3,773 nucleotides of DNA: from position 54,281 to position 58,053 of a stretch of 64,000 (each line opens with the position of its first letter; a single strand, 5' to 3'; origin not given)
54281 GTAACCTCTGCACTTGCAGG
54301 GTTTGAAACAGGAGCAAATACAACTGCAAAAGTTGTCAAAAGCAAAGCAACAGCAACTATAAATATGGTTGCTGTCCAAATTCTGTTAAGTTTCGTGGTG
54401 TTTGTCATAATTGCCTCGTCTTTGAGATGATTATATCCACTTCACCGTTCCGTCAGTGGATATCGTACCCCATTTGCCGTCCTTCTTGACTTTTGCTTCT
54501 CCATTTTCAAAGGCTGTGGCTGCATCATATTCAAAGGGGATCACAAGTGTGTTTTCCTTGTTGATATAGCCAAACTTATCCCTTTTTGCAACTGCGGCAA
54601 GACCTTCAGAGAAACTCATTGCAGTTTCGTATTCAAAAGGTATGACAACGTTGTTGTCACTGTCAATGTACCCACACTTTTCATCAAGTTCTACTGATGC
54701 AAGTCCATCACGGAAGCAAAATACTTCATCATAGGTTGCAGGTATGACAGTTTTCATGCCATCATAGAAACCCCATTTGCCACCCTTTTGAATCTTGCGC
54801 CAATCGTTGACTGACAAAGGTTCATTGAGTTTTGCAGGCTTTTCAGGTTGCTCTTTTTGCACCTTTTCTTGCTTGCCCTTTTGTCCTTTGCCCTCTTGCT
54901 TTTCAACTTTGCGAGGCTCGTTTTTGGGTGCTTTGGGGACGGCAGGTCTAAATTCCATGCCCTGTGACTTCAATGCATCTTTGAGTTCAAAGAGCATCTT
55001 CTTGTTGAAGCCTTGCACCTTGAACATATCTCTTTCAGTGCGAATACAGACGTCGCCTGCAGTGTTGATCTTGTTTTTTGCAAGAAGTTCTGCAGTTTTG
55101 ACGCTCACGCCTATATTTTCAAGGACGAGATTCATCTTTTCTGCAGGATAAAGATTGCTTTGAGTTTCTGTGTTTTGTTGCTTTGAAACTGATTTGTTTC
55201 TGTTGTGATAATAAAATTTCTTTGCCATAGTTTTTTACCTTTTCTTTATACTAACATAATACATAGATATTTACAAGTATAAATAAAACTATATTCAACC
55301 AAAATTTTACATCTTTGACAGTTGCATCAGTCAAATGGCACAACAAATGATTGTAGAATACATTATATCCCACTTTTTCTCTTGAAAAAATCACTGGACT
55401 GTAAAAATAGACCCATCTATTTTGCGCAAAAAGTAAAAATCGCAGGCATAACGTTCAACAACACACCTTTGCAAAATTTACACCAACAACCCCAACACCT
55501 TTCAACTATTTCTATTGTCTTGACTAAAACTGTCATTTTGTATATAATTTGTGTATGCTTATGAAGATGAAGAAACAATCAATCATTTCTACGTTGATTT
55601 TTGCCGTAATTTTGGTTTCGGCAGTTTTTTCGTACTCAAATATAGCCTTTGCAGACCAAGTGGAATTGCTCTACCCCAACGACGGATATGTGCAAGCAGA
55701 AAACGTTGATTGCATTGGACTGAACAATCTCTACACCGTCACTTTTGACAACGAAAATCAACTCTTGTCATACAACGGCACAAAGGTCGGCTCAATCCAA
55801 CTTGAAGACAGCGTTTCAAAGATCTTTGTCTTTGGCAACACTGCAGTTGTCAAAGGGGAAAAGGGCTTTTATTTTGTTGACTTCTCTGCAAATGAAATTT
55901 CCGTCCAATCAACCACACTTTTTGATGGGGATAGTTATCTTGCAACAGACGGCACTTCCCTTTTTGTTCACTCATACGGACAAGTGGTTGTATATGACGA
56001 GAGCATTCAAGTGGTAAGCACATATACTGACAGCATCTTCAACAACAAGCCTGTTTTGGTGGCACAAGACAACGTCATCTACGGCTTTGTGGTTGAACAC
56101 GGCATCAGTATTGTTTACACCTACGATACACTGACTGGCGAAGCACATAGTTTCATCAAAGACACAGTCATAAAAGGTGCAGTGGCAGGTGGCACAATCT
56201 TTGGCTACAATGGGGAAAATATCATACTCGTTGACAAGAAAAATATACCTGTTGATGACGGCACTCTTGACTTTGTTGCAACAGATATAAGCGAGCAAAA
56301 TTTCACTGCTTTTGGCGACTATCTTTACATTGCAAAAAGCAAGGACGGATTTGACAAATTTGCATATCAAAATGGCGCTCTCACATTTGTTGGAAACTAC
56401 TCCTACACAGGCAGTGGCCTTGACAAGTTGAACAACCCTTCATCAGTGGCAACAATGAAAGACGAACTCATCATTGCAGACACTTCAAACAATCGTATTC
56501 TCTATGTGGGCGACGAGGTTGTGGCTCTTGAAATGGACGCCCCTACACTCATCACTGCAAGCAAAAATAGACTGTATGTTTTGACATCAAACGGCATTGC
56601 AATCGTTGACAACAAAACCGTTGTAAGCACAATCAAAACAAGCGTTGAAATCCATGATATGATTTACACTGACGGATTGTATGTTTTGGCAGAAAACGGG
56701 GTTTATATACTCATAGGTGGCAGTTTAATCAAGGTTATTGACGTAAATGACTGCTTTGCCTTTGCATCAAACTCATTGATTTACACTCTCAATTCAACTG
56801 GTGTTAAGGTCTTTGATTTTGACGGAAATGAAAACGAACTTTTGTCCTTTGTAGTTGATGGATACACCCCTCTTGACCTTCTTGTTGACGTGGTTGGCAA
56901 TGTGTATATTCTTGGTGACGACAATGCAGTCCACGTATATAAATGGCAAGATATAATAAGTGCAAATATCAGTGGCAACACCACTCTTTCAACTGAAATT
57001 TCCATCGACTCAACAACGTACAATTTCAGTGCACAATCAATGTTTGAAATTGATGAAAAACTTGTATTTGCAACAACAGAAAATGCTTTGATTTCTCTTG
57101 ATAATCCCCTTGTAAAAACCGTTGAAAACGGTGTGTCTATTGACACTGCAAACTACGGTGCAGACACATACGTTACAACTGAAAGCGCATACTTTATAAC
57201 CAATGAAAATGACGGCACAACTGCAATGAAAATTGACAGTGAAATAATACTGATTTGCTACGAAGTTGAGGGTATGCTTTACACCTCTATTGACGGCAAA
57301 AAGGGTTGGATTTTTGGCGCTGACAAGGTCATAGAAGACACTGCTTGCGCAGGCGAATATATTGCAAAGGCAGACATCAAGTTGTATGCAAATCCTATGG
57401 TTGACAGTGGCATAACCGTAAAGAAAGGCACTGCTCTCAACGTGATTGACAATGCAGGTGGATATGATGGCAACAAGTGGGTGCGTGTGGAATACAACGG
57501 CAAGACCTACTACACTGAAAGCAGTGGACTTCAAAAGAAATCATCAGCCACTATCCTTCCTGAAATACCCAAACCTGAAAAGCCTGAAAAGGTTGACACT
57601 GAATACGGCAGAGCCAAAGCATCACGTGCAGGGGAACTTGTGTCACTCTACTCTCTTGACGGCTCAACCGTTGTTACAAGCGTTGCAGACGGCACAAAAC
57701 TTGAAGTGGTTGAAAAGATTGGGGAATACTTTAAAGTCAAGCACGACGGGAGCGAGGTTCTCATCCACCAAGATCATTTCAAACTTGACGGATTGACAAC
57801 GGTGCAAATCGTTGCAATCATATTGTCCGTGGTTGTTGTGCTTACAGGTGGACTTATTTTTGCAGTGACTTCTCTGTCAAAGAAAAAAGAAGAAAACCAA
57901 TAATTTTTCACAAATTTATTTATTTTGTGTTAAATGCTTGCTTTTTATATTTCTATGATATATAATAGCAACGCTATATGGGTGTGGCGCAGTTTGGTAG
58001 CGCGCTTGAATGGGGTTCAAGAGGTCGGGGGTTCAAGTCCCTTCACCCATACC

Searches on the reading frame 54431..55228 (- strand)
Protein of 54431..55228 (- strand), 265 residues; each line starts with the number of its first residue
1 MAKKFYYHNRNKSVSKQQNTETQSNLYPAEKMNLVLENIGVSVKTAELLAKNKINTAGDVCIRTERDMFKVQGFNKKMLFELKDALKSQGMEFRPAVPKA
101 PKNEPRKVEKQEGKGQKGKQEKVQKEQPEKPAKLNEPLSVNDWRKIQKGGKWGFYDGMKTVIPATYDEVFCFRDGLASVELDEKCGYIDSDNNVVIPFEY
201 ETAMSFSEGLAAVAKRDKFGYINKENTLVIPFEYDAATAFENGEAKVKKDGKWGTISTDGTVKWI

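Call 47: search_protein_families(library=ncbifam, proteins=[window:54431-55228:-], max_evalue=0.01)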
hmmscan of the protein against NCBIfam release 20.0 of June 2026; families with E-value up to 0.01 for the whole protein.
window:54431-55228:- (265 aa): 10 families
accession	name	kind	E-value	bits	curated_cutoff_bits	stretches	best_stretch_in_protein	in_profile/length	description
NF003513.0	PRK05182.1-2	equivalog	2.6e-10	39.7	302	1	16-112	238-334/338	DNA-directed RNA polymerase subunit alpha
NF003519.0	PRK05182.2-5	equivalog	3.5e-10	39.4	277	1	11-95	232-316/320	DNA-directed RNA polymerase subunit alpha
TIGR02027.1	rpoA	equivalog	1.8e-08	34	227.8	1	11-94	214-296/298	DNA-directed RNA polymerase subunit alpha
NF003517.0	PRK05182.2-3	equivalog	1.2e-06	27.8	356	1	9-103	234-325/344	DNA-directed RNA polymerase subunit alpha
NF003515.0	PRK05182.2-1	equivalog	1.5e-06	27.8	406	1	30-94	247-311/314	DNA-directed RNA polymerase subunit alpha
NF003514.0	PRK05182.1-4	equivalog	1.7e-06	26.9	434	1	29-108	244-323/338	DNA-directed RNA polymerase subunit alpha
NF003518.0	PRK05182.2-4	equivalog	4.7e-05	22.7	523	1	30-92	244-307/312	DNA-directed RNA polymerase subunit alpha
NF011498.0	PRK14906.1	equivalog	6.4e-05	20.5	1437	1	7-91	1286-1370/1459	DNA-directed RNA polymerase subunit beta'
NF003516.0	PRK05182.2-2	equivalog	0.00014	21.1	353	1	15-92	228-306/315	DNA-directed RNA polymerase subunit alpha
NF033442.0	BREX_PglW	equivalog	0.0022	15.8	990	1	10-119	774-877/1391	BREX system serine/threonine kinase PglW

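Call 48: search_protein_families(library=pfam, proteins=[window:54431-55228:-], max_evalue=0.01)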
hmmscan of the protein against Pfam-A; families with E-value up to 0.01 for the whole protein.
window:54431-55228:- (265 aa): 2 families
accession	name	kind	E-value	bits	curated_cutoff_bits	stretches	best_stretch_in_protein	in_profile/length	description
PF14903.11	WG_beta_rep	-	6.5e-34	116.1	25.6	3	219-253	1-35/35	WG containing repeat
PF03118.21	RNA_pol_A_CTD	-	1.5e-07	31.4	23.8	1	30-87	9-66/67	Bacterial RNA polymerase, alpha chain C terminal domain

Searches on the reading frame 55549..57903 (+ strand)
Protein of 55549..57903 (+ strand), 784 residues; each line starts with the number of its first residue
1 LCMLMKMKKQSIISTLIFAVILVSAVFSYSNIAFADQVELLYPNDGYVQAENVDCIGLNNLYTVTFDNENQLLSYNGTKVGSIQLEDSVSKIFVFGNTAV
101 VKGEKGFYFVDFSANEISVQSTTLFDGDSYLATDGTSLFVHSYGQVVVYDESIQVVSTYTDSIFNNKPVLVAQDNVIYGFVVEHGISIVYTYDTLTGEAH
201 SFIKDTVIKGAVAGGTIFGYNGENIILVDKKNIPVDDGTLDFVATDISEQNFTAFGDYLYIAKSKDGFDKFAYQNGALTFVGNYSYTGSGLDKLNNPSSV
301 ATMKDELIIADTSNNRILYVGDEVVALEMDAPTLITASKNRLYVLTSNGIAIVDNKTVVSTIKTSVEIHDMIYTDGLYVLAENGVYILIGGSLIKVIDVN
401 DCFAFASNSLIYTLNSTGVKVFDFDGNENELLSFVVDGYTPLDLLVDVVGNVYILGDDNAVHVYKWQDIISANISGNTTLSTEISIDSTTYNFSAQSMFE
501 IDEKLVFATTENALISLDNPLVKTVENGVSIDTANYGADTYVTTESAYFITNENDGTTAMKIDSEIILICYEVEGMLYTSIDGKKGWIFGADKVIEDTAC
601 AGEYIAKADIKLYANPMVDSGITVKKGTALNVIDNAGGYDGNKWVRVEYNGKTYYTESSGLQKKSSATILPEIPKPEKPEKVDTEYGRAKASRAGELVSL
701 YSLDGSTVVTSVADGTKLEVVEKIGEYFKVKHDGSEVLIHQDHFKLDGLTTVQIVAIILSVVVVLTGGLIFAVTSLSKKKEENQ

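Call 47: search_protein_families(library=ncbifam, proteins=[window:55549-57903:+], max_evalue=0.01)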
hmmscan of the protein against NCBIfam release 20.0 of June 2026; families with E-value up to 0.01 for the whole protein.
window:55549-57903:+ (784 aa): 1 family
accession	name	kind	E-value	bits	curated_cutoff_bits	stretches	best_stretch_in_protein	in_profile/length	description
NF053768.1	CIS12_fam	equivalog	0.0038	16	860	0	292-383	85-187/715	CIS12 family contractile injection system protein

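Call 48: search_protein_families(library=pfam, proteins=[window:55549-57903:+], max_evalue=0.01)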
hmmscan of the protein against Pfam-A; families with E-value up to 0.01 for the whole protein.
window:55549-57903:+ (784 aa): 2 families
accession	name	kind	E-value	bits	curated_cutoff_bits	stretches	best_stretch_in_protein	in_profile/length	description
PF08239.17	SH3_3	-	3.5e-09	37.1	27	2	623-657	18-49/54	Bacterial SH3 domain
PF01436.27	NHL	-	0.0046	17.4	20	0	294-317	1-25/28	NHL repeat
